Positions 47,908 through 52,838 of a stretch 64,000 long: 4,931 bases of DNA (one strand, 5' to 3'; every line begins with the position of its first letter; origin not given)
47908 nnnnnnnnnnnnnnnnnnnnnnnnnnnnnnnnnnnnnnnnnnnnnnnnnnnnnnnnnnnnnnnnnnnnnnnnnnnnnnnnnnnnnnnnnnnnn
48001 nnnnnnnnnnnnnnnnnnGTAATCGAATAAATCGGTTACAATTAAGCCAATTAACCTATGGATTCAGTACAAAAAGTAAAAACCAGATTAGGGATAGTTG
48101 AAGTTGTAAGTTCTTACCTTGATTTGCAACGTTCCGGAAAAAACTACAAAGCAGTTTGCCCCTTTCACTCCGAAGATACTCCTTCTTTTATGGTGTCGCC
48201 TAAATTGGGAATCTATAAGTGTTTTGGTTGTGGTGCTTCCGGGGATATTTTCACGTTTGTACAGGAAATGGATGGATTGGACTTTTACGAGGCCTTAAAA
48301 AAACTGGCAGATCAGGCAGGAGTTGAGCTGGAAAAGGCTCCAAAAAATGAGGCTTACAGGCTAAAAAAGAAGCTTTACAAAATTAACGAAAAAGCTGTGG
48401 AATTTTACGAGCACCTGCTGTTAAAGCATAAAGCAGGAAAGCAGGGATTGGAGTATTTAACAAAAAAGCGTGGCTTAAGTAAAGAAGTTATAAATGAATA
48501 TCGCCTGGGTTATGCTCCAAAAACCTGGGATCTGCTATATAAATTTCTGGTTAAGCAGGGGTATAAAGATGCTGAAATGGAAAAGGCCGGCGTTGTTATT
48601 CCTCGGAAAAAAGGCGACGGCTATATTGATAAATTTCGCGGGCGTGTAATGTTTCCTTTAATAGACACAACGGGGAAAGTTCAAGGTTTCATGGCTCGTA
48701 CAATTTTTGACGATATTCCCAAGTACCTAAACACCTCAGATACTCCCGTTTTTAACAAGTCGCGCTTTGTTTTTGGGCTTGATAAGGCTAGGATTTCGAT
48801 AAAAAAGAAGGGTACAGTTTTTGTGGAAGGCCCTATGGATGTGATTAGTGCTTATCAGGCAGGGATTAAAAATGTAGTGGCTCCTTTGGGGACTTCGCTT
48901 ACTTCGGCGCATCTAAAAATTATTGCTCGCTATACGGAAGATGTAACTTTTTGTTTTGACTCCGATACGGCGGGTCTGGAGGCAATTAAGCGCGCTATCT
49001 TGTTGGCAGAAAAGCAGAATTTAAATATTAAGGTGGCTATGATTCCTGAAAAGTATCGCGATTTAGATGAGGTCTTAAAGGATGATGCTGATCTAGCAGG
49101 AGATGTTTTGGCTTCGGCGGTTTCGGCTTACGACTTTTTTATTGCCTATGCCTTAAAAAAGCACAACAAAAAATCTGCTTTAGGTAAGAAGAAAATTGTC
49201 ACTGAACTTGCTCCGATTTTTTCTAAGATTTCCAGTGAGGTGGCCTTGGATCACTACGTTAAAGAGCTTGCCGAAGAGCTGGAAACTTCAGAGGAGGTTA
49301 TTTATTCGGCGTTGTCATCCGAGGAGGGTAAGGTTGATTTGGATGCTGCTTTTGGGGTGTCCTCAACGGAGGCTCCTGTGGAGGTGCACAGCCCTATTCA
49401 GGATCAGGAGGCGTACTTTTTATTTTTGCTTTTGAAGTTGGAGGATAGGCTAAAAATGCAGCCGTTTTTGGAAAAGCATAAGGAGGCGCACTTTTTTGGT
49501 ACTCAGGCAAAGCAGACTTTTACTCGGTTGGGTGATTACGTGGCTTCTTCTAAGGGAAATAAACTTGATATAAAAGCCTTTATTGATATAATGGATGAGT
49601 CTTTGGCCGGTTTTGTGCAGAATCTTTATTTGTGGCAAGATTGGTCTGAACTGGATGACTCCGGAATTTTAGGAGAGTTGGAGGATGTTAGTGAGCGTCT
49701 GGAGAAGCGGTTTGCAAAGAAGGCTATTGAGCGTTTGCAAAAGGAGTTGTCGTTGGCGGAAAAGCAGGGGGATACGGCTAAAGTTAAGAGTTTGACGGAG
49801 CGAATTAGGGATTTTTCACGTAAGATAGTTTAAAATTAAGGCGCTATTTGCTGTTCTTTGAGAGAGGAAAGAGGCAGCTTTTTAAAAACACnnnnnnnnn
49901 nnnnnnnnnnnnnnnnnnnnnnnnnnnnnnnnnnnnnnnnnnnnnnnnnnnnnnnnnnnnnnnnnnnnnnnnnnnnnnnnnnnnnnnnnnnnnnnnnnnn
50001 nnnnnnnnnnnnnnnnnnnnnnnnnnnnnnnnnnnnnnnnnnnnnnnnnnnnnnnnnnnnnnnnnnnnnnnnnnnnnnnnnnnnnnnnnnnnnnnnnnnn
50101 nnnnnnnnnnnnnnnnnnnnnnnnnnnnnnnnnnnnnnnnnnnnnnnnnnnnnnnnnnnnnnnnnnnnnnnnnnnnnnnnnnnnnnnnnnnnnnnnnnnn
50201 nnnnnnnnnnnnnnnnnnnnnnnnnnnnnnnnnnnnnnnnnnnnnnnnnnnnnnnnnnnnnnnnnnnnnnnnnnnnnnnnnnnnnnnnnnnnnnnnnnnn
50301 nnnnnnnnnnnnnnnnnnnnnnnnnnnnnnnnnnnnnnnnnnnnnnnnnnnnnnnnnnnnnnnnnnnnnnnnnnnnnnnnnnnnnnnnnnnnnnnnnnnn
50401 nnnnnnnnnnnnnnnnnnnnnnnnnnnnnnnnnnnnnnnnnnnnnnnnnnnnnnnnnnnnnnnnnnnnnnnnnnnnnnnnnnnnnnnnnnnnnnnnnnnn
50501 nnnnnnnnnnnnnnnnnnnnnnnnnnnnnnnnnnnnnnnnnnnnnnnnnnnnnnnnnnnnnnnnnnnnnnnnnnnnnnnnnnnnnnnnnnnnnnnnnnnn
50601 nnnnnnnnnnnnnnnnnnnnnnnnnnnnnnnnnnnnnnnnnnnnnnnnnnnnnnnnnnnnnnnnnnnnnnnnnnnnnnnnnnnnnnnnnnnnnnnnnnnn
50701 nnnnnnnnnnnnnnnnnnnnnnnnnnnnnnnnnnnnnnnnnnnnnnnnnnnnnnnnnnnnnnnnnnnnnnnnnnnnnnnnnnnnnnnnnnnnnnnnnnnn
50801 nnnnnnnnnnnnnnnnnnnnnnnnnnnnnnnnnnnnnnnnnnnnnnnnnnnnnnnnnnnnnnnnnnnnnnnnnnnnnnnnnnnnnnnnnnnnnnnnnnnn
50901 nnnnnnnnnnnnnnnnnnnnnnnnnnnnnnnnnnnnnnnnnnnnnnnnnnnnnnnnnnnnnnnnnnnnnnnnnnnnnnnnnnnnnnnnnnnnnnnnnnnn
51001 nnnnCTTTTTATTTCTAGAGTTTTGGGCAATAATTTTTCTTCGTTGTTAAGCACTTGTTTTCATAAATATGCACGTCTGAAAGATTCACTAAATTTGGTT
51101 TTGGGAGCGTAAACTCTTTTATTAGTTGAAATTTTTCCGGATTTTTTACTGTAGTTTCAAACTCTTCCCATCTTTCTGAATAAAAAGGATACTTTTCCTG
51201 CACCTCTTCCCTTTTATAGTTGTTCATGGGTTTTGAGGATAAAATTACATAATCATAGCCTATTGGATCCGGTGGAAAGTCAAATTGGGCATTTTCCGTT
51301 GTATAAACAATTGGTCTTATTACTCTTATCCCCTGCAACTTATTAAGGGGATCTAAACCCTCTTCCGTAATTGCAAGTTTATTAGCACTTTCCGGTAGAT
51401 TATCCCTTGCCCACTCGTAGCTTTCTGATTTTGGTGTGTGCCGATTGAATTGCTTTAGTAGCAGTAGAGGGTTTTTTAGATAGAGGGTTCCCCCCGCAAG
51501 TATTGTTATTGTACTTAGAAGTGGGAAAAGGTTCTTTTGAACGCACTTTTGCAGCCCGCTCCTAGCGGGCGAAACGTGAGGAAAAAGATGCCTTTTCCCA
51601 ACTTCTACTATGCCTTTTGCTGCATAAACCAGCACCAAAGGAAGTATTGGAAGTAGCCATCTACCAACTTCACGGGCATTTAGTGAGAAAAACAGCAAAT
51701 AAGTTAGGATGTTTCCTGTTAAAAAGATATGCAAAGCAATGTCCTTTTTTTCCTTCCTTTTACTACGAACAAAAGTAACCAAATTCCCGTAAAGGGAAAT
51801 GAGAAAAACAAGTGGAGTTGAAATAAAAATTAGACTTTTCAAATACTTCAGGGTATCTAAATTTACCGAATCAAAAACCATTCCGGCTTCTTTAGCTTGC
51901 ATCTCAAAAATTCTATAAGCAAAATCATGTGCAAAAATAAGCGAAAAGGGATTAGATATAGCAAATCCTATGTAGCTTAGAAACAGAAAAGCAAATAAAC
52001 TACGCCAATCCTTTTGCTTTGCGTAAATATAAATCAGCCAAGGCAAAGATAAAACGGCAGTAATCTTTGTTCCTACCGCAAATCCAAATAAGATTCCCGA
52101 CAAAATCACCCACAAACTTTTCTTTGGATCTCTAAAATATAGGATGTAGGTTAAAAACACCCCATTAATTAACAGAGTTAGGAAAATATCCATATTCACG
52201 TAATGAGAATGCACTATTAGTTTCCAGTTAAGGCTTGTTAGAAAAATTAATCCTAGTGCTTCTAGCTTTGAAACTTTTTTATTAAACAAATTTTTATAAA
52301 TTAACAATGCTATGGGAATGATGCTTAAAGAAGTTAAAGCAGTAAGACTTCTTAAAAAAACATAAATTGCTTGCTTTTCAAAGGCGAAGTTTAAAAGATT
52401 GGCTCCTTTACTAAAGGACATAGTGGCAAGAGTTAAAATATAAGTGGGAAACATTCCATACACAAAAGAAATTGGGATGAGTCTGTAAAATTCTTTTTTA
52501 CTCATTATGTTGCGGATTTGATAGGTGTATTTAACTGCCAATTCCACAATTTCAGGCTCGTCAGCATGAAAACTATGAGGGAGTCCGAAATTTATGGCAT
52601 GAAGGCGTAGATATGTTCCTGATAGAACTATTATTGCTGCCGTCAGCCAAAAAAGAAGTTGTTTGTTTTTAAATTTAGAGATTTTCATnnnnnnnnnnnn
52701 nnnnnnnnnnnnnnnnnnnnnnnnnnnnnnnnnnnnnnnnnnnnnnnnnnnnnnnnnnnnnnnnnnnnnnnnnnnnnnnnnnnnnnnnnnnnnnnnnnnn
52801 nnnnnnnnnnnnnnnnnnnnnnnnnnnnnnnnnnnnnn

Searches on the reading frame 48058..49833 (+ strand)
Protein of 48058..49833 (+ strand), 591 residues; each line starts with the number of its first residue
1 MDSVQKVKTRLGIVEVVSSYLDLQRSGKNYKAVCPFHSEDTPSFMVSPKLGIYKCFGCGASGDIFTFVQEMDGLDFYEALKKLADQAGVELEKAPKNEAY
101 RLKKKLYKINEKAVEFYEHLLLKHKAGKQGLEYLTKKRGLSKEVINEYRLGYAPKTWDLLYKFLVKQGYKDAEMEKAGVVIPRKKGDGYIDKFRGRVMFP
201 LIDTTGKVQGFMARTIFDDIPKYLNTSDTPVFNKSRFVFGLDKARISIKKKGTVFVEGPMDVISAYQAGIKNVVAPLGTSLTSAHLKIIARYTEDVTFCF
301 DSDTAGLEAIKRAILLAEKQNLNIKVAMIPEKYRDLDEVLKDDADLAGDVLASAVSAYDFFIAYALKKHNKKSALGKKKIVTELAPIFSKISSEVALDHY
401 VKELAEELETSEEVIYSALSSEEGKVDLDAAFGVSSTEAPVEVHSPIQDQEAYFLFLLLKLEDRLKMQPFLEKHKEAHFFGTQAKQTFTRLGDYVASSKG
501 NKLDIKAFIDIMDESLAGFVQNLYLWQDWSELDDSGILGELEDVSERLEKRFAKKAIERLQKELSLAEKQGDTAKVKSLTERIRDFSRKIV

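Call 63: search_protein_families(library=pfam, proteins=[window:48058-49833:+], max_evalue=0.001)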
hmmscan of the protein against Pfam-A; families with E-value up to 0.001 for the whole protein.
window:48058-49833:+ (591 aa): 7 families
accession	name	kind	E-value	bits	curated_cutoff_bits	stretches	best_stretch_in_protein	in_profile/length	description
PF08275.17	DNAG_N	-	3.8e-35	121.2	26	1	119-245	3-128/128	DNA primase catalytic core, N-terminal domain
PF01807.25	Zn_ribbon_DnaG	-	1.5e-34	118.1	24.9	1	3-93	5-95/98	CHC2 zinc finger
PF13155.12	Toprim_2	-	4.2e-23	82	22.1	1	255-340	2-88/88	Toprim-like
PF13662.12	Toprim_4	-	3.9e-16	59.5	25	1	256-326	6-83/85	Toprim domain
PF10410.14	DnaB_bind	-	3.7e-12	46.7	20.6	1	358-413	1-56/56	DnaB-helicase binding domain of primase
PF01751.28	Toprim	-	7.6e-12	45.7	23.1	1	255-328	4-95/96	Toprim domain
PF13362.12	Toprim_3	-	4.2e-05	24.3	27.2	1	255-341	4-90/95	Toprim domain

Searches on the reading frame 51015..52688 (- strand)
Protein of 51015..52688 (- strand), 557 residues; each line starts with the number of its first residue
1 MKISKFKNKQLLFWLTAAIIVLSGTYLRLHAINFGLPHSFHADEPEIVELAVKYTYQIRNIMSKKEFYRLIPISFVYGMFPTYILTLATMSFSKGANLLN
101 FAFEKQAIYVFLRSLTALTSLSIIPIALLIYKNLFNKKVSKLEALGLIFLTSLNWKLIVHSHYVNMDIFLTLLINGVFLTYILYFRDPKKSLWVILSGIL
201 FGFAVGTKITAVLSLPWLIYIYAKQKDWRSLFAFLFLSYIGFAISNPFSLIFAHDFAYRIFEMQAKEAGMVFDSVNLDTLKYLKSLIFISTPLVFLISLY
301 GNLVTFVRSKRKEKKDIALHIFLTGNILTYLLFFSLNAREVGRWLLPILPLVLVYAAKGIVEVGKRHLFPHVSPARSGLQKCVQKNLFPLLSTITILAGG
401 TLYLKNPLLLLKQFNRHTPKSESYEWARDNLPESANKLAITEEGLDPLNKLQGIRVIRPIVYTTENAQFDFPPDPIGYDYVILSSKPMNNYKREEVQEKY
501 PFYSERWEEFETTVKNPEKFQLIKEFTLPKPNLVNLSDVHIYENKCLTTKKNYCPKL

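Call 64: search_protein_families(library=pfam, proteins=[window:51015-52688:-], max_evalue=0.001)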
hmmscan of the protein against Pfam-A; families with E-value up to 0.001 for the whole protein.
window:51015-52688:- (557 aa): 2 families
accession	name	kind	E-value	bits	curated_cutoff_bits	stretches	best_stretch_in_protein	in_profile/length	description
PF02366.24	PMT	-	1.2e-06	28.7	22.7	1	105-221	78-195/245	Dolichyl-phosphate-mannose-protein mannosyltransferase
PF09594.16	GT87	-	0.00012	22.3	25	1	126-252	36-148/237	Glycosyltransferase family 87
